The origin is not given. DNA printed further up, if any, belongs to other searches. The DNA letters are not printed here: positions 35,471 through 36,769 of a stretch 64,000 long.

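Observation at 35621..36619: Asd-fold protein missing catalytic Cys and NAD(P) loop, co-oriented with pssA-psd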

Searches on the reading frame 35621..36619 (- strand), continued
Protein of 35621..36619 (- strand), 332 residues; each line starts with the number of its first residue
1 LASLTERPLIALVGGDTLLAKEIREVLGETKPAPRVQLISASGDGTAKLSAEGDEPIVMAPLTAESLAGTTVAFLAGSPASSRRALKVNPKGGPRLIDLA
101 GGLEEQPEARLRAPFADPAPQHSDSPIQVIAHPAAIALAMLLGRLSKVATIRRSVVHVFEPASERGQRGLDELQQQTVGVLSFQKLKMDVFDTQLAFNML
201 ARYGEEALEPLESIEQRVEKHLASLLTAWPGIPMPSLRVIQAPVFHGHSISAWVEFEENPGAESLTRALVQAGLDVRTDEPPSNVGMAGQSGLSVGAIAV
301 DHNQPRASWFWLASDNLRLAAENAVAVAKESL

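Call 47: find_homologous_proteins(query=A2, max_evalue=0.00001)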
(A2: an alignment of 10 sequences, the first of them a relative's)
Query A2 (10 sequences) (341 aa, profile of the alignment): 3577 proteins with E <= 0.00001 among 8000 candidates; the best 120 are listed.
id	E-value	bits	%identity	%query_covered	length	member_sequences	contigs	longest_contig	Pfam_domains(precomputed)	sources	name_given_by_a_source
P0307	1.3e-142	493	95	100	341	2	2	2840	PF02774.24,PF01118.31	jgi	jgi:aspartate-semialdehyde dehydrogenase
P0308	2.1e-142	492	94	100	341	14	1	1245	PF02774.24,PF01118.31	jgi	jgi:aspartate-semialdehyde dehydrogenase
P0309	4.1e-142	491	96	100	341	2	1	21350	PF02774.24,PF01118.31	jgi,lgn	jgi:aspartate-semialdehyde dehydrogenase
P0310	6.0e-142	491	87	100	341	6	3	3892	PF02774.24,PF01118.31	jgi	jgi:aspartate-semialdehyde dehydrogenase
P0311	6.8e-142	491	62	99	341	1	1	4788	PF02774.24,PF01118.31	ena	-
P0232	1.3e-141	490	100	100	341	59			PF02774.24,PF01118.31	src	-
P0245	1.5e-141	490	51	96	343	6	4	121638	PF02774.24,PF01118.31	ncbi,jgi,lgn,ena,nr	ncbi:MAG TPA: Asd/ArgC dimerization domain-containing protein [Candidatus Acidoferrales bacterium]|n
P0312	2.0e-141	489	60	100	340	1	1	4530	PF02774.24,PF01118.31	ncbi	-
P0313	5.0e-141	488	61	99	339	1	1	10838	PF02774.24,PF01118.31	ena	-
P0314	9.6e-141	487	60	100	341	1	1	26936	PF02774.24,PF01118.31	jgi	-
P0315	1.5e-140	486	60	100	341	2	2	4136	PF02774.24,PF01118.31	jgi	-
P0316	3.5e-140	485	59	100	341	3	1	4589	PF02774.24,PF01118.31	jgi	jgi:aspartate-semialdehyde dehydrogenase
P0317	3.7e-139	482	59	98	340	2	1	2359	PF02774.24,PF01118.31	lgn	-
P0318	4.3e-139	481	60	99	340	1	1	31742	PF02774.24,PF01118.31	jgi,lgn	jgi:aspartate-semialdehyde dehydrogenase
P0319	6.1e-139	481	89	100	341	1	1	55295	PF02774.24,PF01118.31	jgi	jgi:aspartate-semialdehyde dehydrogenase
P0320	9.8e-139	480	88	100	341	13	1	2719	PF02774.24,PF01118.31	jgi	jgi:aspartate-semialdehyde dehydrogenase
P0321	1.5e-138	480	60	100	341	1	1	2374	PF02774.24,PF01118.31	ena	-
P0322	2.8e-138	479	61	100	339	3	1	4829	PF02774.24,PF01118.31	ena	-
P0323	2.9e-138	479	61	98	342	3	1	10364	PF02774.24,PF01118.31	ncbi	-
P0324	3.3e-138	479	84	100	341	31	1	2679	PF02774.24,PF01118.31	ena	-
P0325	4.5e-138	478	83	100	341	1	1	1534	PF02774.24,PF01118.31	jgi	jgi:aspartate-semialdehyde dehydrogenase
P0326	5.3e-138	478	83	100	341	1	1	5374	PF02774.24,PF01118.31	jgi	jgi:aspartate-semialdehyde dehydrogenase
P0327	5.7e-138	478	60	98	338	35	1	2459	PF02774.24,PF01118.31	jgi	-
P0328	6.0e-138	478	57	99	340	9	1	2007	PF02774.24,PF01118.31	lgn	-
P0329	6.8e-138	477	60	100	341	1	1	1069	PF02774.24,PF01118.31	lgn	-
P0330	1.3e-137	477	82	100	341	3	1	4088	PF02774.24,PF01118.31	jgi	jgi:aspartate-semialdehyde dehydrogenase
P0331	1.9e-137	476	85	100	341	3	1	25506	PF02774.24,PF01118.31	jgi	jgi:aspartate-semialdehyde dehydrogenase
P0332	2.6e-137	476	85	100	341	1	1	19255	PF02774.24,PF01118.31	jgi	jgi:aspartate-semialdehyde dehydrogenase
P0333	3.0e-137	475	88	100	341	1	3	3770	PF02774.24,PF01118.31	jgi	jgi:aspartate-semialdehyde dehydrogenase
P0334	5.6e-137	474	87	100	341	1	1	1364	PF02774.24,PF01118.31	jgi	-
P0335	5.7e-137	474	86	100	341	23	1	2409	PF02774.24,PF01118.31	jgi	jgi:aspartate-semialdehyde dehydrogenase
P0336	6.4e-137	474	60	99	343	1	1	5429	PF02774.24,PF01118.31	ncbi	-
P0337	9.1e-137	474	58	99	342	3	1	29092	PF02774.24,PF01118.31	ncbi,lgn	-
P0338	1.3e-136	473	61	98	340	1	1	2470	PF02774.24,PF01118.31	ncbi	-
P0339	1.7e-136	473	87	100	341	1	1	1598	PF02774.24,PF01118.31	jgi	-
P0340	1.7e-136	473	60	99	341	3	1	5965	PF02774.24,PF01118.31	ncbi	-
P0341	2.9e-136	472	59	99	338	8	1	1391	PF02774.24,PF01118.31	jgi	jgi:aspartate-semialdehyde dehydrogenase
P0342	3.0e-136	472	86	100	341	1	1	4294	PF02774.24,PF01118.31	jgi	jgi:aspartate-semialdehyde dehydrogenase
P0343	3.6e-136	472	56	98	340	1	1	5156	PF02774.24,PF01118.31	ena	-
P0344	3.8e-136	472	81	100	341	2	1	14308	PF02774.24,PF01118.31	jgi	jgi:aspartate-semialdehyde dehydrogenase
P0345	3.9e-136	472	59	98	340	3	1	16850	PF02774.24,PF01118.31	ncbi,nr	ncbi:MAG TPA: Asd/ArgC dimerization domain-containing protein [Candidatus Acidoferrales bacterium]|n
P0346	4.1e-136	472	84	100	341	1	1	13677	PF02774.24,PF01118.31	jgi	jgi:aspartate-semialdehyde dehydrogenase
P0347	4.6e-136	471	59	99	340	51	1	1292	PF02774.24,PF01118.31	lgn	-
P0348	4.9e-136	471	86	99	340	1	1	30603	PF02774.24,PF01118.31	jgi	jgi:aspartate-semialdehyde dehydrogenase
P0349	4.9e-136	471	60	99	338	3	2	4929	PF02774.24,PF01118.31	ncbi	-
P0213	5.2e-136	471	45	100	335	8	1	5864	PF02774.24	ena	-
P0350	7.6e-136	471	83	100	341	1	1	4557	PF02774.24,PF01118.31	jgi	jgi:aspartate-semialdehyde dehydrogenase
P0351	9.6e-136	470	60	100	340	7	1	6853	PF02774.24,PF01118.31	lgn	-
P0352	1.0e-135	470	83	100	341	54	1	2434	PF02774.24,PF01118.31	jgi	jgi:aspartate-semialdehyde dehydrogenase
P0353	1.1e-135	470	81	100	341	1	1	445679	PF02774.24,PF01118.31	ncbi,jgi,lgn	jgi:aspartate-semialdehyde dehydrogenase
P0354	2.7e-135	469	59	98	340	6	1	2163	PF02774.24,PF01118.31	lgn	-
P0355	3.5e-135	469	81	100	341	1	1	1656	PF02774.24,PF01118.31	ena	-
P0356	4.1e-135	468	82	100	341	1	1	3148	PF02774.24,PF01118.31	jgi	jgi:aspartate-semialdehyde dehydrogenase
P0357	5.0e-135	468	81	100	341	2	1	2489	PF02774.24,PF01118.31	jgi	jgi:aspartate-semialdehyde dehydrogenase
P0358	5.0e-135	468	56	98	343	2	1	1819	PF02774.24,PF01118.31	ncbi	-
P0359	5.6e-135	468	58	98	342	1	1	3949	PF02774.24,PF01118.31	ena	-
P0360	5.7e-135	468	81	100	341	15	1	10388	PF02774.24,PF01118.31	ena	-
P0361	8.2e-135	467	88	100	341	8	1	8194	PF02774.24,PF01118.31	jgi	jgi:aspartate-semialdehyde dehydrogenase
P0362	8.6e-135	467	59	98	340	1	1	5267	PF02774.24,PF01118.31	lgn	-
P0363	8.7e-135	467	59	98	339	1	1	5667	PF02774.24,PF01118.31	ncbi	-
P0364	9.7e-135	467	81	100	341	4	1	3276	PF02774.24,PF01118.31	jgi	jgi:aspartate-semialdehyde dehydrogenase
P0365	1.1e-134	467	76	100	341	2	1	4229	PF02774.24,PF01118.31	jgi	-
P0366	1.2e-134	467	85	100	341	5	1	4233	PF02774.24,PF01118.31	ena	-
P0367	2.1e-134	466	58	99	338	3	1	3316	PF02774.24,PF01118.31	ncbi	-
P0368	3.5e-134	465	69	100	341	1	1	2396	PF02774.24,PF01118.31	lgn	-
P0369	4.0e-134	465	58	97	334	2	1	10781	PF02774.24,PF01118.31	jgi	-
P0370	5.6e-134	465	81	100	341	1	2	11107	PF02774.24,PF01118.31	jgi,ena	jgi:aspartate-semialdehyde dehydrogenase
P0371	5.7e-134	465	84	100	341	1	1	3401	PF02774.24,PF01118.31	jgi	jgi:aspartate-semialdehyde dehydrogenase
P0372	5.8e-134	465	70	100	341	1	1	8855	PF02774.24,PF01118.31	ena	-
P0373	6.1e-134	465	72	100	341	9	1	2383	PF02774.24,PF01118.31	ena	-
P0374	1.3e-133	463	81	100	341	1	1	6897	PF02774.24,PF01118.31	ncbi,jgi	jgi:aspartate-semialdehyde dehydrogenase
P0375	1.3e-133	463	83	100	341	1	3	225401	PF02774.24,PF01118.31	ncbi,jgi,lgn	jgi:aspartate-semialdehyde dehydrogenase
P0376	1.4e-133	463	59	98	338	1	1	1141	PF02774.24,PF01118.31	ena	-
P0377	1.9e-133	463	45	100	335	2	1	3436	PF02774.24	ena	-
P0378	2.6e-133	462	55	100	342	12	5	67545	PF02774.24,PF01118.31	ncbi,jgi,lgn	jgi:aspartate-semialdehyde dehydrogenase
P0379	3.3e-133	462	54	98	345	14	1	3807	PF02774.24,PF01118.31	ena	-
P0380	4.4e-133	462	81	100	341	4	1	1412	PF02774.24,PF01118.31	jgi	jgi:aspartate-semialdehyde dehydrogenase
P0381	5.9e-133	461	87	100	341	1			PF02774.24,PF01118.31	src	-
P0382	6.0e-133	461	68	100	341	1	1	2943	PF02774.24,PF01118.31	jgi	jgi:aspartate-semialdehyde dehydrogenase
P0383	6.3e-133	461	70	100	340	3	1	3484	PF02774.24,PF01118.31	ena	-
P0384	8.8e-133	461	79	100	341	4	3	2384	PF02774.24,PF01118.31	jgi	-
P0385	1.0e-132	460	52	97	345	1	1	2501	PF02774.24,PF01118.31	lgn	-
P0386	1.4e-132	460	83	100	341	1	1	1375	PF02774.24,PF01118.31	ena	-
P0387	1.5e-132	460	51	98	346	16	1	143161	PF02774.24,PF01118.31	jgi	jgi:aspartate-semialdehyde dehydrogenase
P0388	2.7e-132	459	50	97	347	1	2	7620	PF02774.24,PF01118.31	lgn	-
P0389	2.8e-132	459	80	100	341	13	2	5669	PF02774.24,PF01118.31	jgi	jgi:aspartate-semialdehyde dehydrogenase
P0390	3.1e-132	459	69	100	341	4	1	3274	PF02774.24,PF01118.31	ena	-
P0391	3.2e-132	459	53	97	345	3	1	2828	PF02774.24,PF01118.31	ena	-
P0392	4.1e-132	458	79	100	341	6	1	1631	PF02774.24,PF01118.31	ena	-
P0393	4.6e-132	458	50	97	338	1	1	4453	PF02774.24,PF01118.31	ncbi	-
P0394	5.6e-132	458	52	98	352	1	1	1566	PF02774.24,PF01118.31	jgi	jgi:aspartate-semialdehyde dehydrogenase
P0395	7.1e-132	458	53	98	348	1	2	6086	PF02774.24,PF01118.31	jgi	jgi:aspartate-semialdehyde dehydrogenase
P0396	7.2e-132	458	70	100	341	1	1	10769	PF02774.24,PF01118.31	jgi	jgi:aspartate-semialdehyde dehydrogenase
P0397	7.3e-132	458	83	100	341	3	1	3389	PF02774.24,PF01118.31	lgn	-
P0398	9.4e-132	457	84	100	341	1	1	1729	PF02774.24,PF01118.31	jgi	jgi:aspartate-semialdehyde dehydrogenase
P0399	1.0e-131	457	51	99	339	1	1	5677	PF02774.24,PF01118.31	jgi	jgi:aspartate-semialdehyde dehydrogenase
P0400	1.1e-131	457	71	99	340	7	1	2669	PF02774.24,PF01118.31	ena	-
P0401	1.2e-131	457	70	100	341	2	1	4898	PF02774.24,PF01118.31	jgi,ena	-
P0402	1.3e-131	457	52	100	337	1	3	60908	PF02774.24,PF01118.31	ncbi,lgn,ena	-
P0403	1.3e-131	457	77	100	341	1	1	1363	PF02774.24,PF01118.31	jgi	jgi:aspartate-semialdehyde dehydrogenase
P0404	1.7e-131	456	68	99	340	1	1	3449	PF02774.24,PF01118.31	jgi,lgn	-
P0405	1.8e-131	456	52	97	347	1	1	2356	PF02774.24,PF01118.31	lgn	-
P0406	1.8e-131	456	51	100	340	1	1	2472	PF02774.24,PF01118.31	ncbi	-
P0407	1.9e-131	456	54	98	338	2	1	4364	PF02774.24,PF01118.31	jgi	-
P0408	1.9e-131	456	54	97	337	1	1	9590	PF02774.24,PF01118.31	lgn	-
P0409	1.9e-131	456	56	98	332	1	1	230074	PF02774.24,PF01118.31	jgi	jgi:aspartate-semialdehyde dehydrogenase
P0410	2.0e-131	456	51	100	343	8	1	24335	PF02774.24,PF01118.31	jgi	jgi:aspartate-semialdehyde dehydrogenase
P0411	2.0e-131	456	50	97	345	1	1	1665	PF02774.24,PF01118.31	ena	-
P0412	2.1e-131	456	53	100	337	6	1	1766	PF02774.24,PF01118.31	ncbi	-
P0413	2.2e-131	456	55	99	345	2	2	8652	PF02774.24,PF01118.31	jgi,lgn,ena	-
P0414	4.1e-131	455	51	99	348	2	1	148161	PF02774.24,PF01118.31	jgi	jgi:aspartate-semialdehyde dehydrogenase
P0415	4.2e-131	455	68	100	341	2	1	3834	PF02774.24,PF01118.31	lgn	-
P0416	7.0e-131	454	72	100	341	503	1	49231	PF02774.24,PF01118.31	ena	-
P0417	7.5e-131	454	69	98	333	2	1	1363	PF02774.24,PF01118.31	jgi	jgi:aspartate-semialdehyde dehydrogenase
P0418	7.5e-131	454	72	100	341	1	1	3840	PF02774.24,PF01118.31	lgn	-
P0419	8.9e-131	454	55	98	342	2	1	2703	PF02774.24,PF01118.31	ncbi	-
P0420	9.1e-131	454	78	100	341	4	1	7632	PF02774.24,PF01118.31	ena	-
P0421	1.1e-130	454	69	100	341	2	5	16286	PF02774.24,PF01118.31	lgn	-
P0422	1.1e-130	454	68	100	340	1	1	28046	PF02774.24,PF01118.31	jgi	jgi:aspartate-semialdehyde dehydrogenase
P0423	1.3e-130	454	67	100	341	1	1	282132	PF02774.24,PF01118.31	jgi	jgi:aspartate-semialdehyde dehydrogenase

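Call 51: find_related_loci(query=A3, collection=metagenome_contigs, flank=6000)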
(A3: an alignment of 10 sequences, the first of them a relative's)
Query A3 (339 aa) in metagenome_contigs; peptide patterns used: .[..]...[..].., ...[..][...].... (x = any residue, [..] = any of these).
600 stretches matched a pattern (row limit reached: there are more); 549 encode a relative of the query (tblastn E <= 1e-3); the best 80 are kept; 80 distinct loci.
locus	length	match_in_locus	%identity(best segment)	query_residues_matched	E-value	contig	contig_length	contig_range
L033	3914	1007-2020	67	1-339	3e-139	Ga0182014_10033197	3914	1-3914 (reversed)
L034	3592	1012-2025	62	1-339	3e-132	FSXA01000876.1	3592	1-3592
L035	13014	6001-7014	63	1-339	4e-126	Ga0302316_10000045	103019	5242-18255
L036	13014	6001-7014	62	1-339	5e-125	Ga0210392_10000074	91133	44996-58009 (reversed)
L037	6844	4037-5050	61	1-339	2e-122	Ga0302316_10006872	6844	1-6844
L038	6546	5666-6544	65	1-294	7e-117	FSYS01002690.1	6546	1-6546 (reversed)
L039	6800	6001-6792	63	1-265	3e-101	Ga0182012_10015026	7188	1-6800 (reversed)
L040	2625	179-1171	49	6-333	2e-93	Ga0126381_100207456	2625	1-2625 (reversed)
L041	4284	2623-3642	48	1-339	6e-89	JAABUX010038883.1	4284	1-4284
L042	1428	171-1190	49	1-333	3e-93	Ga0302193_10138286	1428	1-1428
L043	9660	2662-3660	47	1-331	7e-87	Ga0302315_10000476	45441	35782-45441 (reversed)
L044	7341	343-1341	47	1-331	7e-87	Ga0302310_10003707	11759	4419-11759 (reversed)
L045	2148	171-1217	47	1-339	6e-90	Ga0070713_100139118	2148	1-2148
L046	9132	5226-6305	46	1-339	7e-86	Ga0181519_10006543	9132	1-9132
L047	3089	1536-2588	47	1-339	9e-87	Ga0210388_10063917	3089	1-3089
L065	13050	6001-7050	48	1-339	5e-80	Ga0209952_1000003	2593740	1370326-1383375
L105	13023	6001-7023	42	5-339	3e-73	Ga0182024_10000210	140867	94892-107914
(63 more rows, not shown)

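Call 56: search_protein_families(library=pfam, proteins=[L065:7062-8792:-, L065:8976-9902:+, L065:9999-11078:+, L065:3563-4126:-, L065:810-3128:-, L105:7081-7440:+, L105:7486-9102:-, L105:8776-9873:+, L105:3371-3853:+, L105:2607-3374:+], max_evalue=0.001)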
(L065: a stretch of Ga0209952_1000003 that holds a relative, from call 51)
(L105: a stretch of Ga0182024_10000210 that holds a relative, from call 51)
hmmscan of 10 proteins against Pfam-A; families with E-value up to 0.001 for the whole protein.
L065:7062-8792:- (576 aa): 2 families
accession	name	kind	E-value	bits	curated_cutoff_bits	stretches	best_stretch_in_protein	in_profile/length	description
PF01204.24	Trehalase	-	3.4e-109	366.5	21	1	121-557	101-507/512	Trehalase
PF22422.2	MGH1-like_GH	-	5.3e-27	95.7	27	1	151-537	6-347/356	Mannosylglycerate hydrolase MGH1-like glycoside hydrolase domain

L065:8976-9902:+ (308 aa): 3 families
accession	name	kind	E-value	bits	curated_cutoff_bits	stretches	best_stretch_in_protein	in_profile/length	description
PF00480.26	ROK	-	1.1e-83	281.5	22.9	1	12-307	2-293/294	ROK family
PF02685.22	Glucokinase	-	4.1e-05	23.2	22.1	1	15-239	4-240/314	Glucokinase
PF01869.26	BcrAD_BadFG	-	0.0001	22.3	31.5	0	12-94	1-83/271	BadF/BadG/BcrA/BcrD ATPase family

L065:9999-11078:+ (359 aa): 1 family
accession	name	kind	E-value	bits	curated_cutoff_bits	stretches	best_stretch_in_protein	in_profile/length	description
PF00248.27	Aldo_ket_red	-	7.9e-74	248.8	24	1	44-337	2-288/291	Aldo/keto reductase family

L065:3563-4126:- (187 aa): 0 families

L065:810-3128:- (772 aa): 2 families
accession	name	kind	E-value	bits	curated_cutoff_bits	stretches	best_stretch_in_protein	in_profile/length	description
PF01120.23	Alpha_L_fucos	-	1.5e-86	291.4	25.2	1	333-660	16-345/345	Alpha-L-fucosidase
PF14871.12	GHL6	-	0.00042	21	35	1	404-469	1-62/132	Hypothetical glycosyl hydrolase 6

L105:7081-7440:+ (119 aa): 0 families

L105:7486-9102:- (538 aa): 2 families
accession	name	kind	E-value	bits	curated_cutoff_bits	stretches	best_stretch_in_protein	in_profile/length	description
PF13286.11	HD_assoc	-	4.7e-19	69.2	22.2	1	448-532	2-89/91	Phosphohydrolase-associated domain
PF01966.28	HD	-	2.9e-14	53.8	22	1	229-358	1-114/116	HD domain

L105:8776-9873:+ (365 aa): 2 families
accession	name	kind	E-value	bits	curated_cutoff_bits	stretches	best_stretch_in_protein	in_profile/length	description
PF13407.12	Peripla_BP_4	-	5.5e-60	203.5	35.1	1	69-318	2-253/258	Periplasmic binding protein domain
PF00532.27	Peripla_BP_1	-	3.9e-08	33.6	22.2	1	71-248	7-182/281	Periplasmic binding proteins and sugar binding domain of LacI family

L105:3371-3853:+ (160 aa): 4 families
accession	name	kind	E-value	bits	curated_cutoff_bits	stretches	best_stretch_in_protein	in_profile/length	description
PF00583.31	Acetyltransf_1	-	9.8e-15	55.3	20.7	1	33-133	15-116/116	Acetyltransferase (GNAT) family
PF13508.13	Acetyltransf_7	-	8.2e-11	42.6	27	1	53-134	5-83/84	Acetyltransferase (GNAT) domain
PF08445.16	FR47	-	2.9e-10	40.4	22.1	1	72-136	17-80/86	FR47-like protein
PF13673.13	Acetyltransf_10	-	9.4e-09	35.8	23.6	1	48-138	28-112/128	Acetyltransferase (GNAT) domain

L105:2607-3374:+ (255 aa): 1 family
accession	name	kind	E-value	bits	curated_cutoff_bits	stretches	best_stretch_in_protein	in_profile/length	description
PF00814.31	TsaD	-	2.9e-15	57.1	24.8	1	56-152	23-121/264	tRNA N6-adenosine threonylcarbamoyltransferase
